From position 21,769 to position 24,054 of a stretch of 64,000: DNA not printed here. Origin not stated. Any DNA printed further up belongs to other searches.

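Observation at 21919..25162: Orphan three-gene operon (662/268/115 aa) with no recognisable families in a GC-depressed stretch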

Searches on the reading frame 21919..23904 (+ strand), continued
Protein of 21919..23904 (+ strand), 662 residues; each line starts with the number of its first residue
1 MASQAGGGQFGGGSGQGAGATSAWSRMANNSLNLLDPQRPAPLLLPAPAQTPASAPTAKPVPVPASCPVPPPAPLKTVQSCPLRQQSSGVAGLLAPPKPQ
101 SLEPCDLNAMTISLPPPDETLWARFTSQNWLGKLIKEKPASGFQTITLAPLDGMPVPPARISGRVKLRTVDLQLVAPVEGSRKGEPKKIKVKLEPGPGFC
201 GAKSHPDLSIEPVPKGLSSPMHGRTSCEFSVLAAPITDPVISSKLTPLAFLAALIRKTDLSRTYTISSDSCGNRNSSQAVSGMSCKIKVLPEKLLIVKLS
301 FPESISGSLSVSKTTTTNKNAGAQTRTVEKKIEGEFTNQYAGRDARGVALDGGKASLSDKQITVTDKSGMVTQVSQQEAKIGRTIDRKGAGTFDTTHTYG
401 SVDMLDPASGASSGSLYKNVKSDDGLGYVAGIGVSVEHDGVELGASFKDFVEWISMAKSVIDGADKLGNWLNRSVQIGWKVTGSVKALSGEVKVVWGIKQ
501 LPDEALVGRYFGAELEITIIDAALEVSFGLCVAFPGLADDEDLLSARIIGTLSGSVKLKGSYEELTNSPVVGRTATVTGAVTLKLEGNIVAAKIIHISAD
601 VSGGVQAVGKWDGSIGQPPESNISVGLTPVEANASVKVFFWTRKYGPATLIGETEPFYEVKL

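Call 65: find_encoding_contigs(protein=P0018, flank=10000, max_places=1)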
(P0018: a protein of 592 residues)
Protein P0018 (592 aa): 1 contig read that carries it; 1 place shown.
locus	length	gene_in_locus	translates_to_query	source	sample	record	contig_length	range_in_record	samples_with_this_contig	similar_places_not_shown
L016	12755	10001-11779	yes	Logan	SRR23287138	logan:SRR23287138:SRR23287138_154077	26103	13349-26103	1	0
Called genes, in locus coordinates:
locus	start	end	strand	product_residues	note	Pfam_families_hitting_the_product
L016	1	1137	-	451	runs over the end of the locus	PF05936:T6SS_VasE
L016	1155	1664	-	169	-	PF12790:T6SS-SciN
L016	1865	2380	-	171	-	PF05638:T6SS_HCP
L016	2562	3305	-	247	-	-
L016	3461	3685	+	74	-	-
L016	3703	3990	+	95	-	PF05488:PAAR_motif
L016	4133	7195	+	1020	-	PF00069:Pkinase, PF07714:PK_Tyr_Ser-Thr, PF03109:ABC1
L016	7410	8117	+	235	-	-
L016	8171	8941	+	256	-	-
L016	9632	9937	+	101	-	-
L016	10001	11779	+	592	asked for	-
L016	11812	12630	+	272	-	-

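Call 74: search_solved_structures(query=A5, max_evalue=10)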
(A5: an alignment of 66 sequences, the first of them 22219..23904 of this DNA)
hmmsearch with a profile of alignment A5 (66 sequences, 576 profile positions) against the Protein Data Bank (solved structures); distinct sequences matched with E-value up to 10: 5.
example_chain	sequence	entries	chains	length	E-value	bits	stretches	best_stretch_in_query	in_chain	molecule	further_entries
7nfx_b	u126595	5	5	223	0.0036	19.1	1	435-541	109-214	60S ribosomal protein L29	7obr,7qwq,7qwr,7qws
4r80_A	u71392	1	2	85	0.43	12.3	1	55-126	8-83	OR486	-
7bau_A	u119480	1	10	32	0.6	11.8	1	357-384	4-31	CC-Type2-(TgLaId)4-W19BrPhe.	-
6kn8_T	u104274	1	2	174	6.2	8.5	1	234-307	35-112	Troponin T, cardiac muscle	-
6kn7_T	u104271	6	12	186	7.4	8.2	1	234-307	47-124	Troponin T, cardiac muscle | Isoform 4 of Troponin T, cardiac muscle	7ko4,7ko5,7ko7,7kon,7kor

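Call 89: find_related_loci(query=A8, collection=metagenome_contigs, flank=10000)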
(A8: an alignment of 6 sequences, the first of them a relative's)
Query A8 (589 aa) in metagenome_contigs; peptide patterns used: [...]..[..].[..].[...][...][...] (x = any residue, [..] = any of these).
20 stretches matched a pattern; 2 encode a relative of the query (tblastn E <= 1e-3); 2 distinct loci.
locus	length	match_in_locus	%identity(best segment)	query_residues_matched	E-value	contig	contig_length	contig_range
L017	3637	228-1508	22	124-531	4e-15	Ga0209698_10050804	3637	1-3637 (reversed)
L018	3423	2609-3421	26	189-451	3e-8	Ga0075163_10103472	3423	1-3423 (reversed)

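Call 90: search_dna_similar(query=P0034, collection=plasmids, mode=protein, max_evalue=0.001)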
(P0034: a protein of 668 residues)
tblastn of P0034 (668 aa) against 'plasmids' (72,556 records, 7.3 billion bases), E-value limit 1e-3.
No match.

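Call 91: search_dna_similar(query=P0016, collection=plasmids, mode=protein, max_evalue=0.001)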
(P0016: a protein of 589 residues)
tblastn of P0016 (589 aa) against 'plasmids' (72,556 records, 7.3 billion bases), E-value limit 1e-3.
No match.

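Call 92: search_dna_similar(query=P0040, collection=plasmids, mode=protein, max_evalue=0.001)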
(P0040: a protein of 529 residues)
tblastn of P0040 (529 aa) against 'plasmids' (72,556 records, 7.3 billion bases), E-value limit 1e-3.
No match.

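Call 104: search_protein_families(library=pfam, proteins=[P0062, P0068, P0076, P0103, P0087, P0102, P0050, P0108, P0067, P0019], max_evalue=0.01)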
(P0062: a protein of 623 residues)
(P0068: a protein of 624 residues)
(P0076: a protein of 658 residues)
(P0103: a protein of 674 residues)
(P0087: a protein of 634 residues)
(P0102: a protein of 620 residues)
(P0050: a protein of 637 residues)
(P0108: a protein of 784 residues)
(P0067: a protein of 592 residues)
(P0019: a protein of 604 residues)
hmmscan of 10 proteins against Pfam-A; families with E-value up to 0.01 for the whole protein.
P0062 (623 aa): 0 families

P0068 (624 aa): 0 families

P0076 (658 aa): 1 family
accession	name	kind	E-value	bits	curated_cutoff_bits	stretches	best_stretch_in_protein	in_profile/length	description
PF13665.11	Tox-PAAR-like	-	9.9e-28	96.9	31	1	22-124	4-105/108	Toxin PAAR-like domain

P0103 (674 aa): 1 family
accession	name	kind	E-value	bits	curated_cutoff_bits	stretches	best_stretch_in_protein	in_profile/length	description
PF13665.11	Tox-PAAR-like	-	6.8e-37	126.3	31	1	23-129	3-107/108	Toxin PAAR-like domain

P0087 (634 aa): 0 families

P0102 (620 aa): 0 families

P0050 (637 aa): 1 family
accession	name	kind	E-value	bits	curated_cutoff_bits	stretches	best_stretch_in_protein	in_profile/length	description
PF05488.18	PAAR_motif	-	2.5e-22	79.3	27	2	17-78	8-69/70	PAAR motif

P0108 (784 aa): 0 families

P0067 (592 aa): 0 families

P0019 (604 aa): 0 families

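Call 105: search_protein_families(library=pfam, proteins=[L014:2092-2511:+, L016:9632-9934:+, L016:8957-9277:+, L016:7410-8114:+, L016:8171-8938:+, L015:13287-17699:+, L015:6801-7886:-, L014:6367-6807:-, L012:14545-15183:+, L012:15186-16271:+], max_evalue=0.01)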
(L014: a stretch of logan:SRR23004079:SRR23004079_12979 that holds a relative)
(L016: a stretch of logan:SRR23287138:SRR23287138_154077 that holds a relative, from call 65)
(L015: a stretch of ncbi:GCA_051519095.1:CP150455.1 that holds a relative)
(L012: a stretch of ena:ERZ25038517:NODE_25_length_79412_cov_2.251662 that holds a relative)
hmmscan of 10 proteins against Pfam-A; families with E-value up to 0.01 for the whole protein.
L014:2092-2511:+ (140 aa): 0 families

L016:9632-9934:+ (101 aa): 0 families

L016:8957-9277:+ (107 aa): 0 families

L016:7410-8114:+ (235 aa): 0 families

L016:8171-8938:+ (256 aa): 0 families

L015:13287-17699:+ (1471 aa): 11 families
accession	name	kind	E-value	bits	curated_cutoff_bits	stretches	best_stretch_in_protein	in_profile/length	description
PF13418.12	Kelch_4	-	3e-94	309.2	21.6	9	668-710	1-44/49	Galactose oxidase, central domain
PF01344.31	Kelch_1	-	5.1e-94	307.7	20.1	11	289-328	7-46/46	Kelch motif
PF13964.12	Kelch_6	-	5.2e-69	226.6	25.3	9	288-331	6-50/50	Kelch motif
PF13415.12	Kelch_3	-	3.3e-67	221.9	22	8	293-338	1-47/48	Galactose oxidase, central domain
PF07646.21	Kelch_2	-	7.8e-61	199.5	21.3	3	624-665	4-47/48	Kelch motif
PF24681.1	Kelch_KLHDC2_KLHL20_DRC7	-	1e-58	198.7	50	4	525-735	1-221/221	KLHDC2/KLHL20/DRC7 Kelch-repeats domain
PF24981.1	Beta-prop_ATRN-LZTR1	-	3e-41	142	50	6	569-738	36-222/289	Attractin/LZTR1 beta-propeller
PF25210.1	Kelch_FKB95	-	1.7e-35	123.4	70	5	295-372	44-123/268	FKB95, Kelch-repeats domain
PF07250.17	Glyoxal_oxid_N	-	1.9e-19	70.3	37.5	0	313-398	50-136/243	Glyoxal oxidase N-terminus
PF24996.1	NANM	-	3.6e-11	43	45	0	232-302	50-125/350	N-acetylneuraminate epimerase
PF02412.23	TSP_3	-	3.5e-07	30.2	25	2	1256-1287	5-36/36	Thrombospondin type 3 repeat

L015:6801-7886:- (361 aa): 0 families

L014:6367-6807:- (146 aa): 0 families

L012:14545-15183:+ (213 aa): 0 families

L012:15186-16271:+ (362 aa): 0 families

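Call 109: search_dna_similar(query=window:22219-23904:+, collection=phages, mode=protein, max_evalue=0.001)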
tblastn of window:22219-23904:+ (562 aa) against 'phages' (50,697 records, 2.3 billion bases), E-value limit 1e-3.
No match.

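Call 114: list_cluster_members(proteins=[P0081, P0050, P0076, P0103, P0047, P0016, P0040, P0073, P0032, P0080])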
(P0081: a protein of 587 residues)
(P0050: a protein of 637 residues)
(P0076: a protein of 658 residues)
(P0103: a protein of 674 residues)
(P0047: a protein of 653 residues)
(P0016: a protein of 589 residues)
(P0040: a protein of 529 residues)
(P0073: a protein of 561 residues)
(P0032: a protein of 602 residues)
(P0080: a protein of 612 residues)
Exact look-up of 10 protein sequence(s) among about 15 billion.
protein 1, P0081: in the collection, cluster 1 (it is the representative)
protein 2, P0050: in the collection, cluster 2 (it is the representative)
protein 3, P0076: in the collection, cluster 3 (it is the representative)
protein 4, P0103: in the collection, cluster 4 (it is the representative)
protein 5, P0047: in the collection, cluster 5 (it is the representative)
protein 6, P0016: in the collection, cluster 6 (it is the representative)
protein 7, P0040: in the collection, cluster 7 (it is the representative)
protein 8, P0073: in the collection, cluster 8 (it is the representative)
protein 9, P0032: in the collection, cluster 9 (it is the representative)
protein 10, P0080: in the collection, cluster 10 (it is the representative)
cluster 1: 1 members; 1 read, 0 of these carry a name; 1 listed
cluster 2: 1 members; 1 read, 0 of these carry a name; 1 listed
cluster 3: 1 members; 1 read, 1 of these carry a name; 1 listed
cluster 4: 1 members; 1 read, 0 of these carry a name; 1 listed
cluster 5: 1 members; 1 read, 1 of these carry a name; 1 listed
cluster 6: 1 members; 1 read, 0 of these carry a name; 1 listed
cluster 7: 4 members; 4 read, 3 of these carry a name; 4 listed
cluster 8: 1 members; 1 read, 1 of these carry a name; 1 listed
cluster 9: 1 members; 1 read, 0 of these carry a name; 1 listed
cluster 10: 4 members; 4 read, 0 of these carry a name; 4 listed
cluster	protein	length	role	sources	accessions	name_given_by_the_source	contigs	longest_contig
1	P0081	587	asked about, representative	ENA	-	-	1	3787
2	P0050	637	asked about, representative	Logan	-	-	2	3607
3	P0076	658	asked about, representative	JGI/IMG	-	hypothetical protein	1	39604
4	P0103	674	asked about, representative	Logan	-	-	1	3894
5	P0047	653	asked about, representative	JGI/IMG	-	hypothetical protein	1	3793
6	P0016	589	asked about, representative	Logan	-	-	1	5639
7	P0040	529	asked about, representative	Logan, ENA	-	-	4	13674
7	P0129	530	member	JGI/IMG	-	hypothetical protein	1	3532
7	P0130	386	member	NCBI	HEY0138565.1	MAG TPA: hypothetical protein VGB85_30990, partial [Nannocystis sp.]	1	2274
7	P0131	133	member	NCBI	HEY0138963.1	MAG TPA: hypothetical protein VGB85_32980, partial [Nannocystis sp.]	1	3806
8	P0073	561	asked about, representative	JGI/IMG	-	hypothetical protein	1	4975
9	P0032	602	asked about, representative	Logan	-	-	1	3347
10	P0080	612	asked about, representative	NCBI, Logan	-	-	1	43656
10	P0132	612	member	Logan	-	-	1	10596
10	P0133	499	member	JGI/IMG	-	-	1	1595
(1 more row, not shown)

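Call 125: search_protein_families(library=pfam, proteins=[P0026, P0061, P0032, P0080, P0100, P0031, P0109, P0097, P0088, P0045], max_evalue=10)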
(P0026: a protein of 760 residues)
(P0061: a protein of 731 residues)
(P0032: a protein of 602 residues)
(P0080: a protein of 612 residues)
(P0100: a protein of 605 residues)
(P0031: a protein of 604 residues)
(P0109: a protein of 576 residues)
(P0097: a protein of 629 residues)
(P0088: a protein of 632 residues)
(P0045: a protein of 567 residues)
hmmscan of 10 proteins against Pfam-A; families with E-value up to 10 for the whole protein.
P0026 (760 aa): 1 family
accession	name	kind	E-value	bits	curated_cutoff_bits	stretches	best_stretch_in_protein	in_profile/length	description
PF01476.26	LysM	-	7.9e-05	23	20.9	1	4-21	1-18/43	LysM domain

P0061 (731 aa): 6 families
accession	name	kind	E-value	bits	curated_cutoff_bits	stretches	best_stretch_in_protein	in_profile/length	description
PF01476.26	LysM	-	8.5e-25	86.9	20.9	2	121-168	1-43/43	LysM domain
PF23473.1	LysM3_LYK4_5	-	0.00019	21.9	29.3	2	119-153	3-37/48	LYK4/5 LysM3 domain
PF04225.17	LysM_OapA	-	0.0036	17.8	22.3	2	120-145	4-29/85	Opacity-associated protein A LysM-like domain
PF23577.1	LysM_RLK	-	0.005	17.3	27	2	123-145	5-27/44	LysM domain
PF23457.1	LysM2_NFP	-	0.0068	16.9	36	2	118-168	5-54/56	NFP LysM2 domain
PF07352.17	Phage_Mu_Gam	-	5.4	7.4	28.3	1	396-430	68-102/149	Bacteriophage Mu Gam like protein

P0032 (602 aa): 0 families

P0080 (612 aa): 1 family
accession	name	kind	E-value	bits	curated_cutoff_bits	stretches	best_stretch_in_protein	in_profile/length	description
PF19493.4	Trypco1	-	0.0059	17.6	24.6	1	391-438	24-70/98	Trypsin-co-occurring domain 1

P0100 (605 aa): 1 family
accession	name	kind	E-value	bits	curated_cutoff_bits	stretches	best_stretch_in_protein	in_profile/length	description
PF19493.4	Trypco1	-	0.2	12.7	24.6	1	468-501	64-97/98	Trypsin-co-occurring domain 1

P0031 (604 aa): 0 families

P0109 (576 aa): 0 families

P0097 (629 aa): 0 families

P0088 (632 aa): 0 families

P0045 (567 aa): 0 families
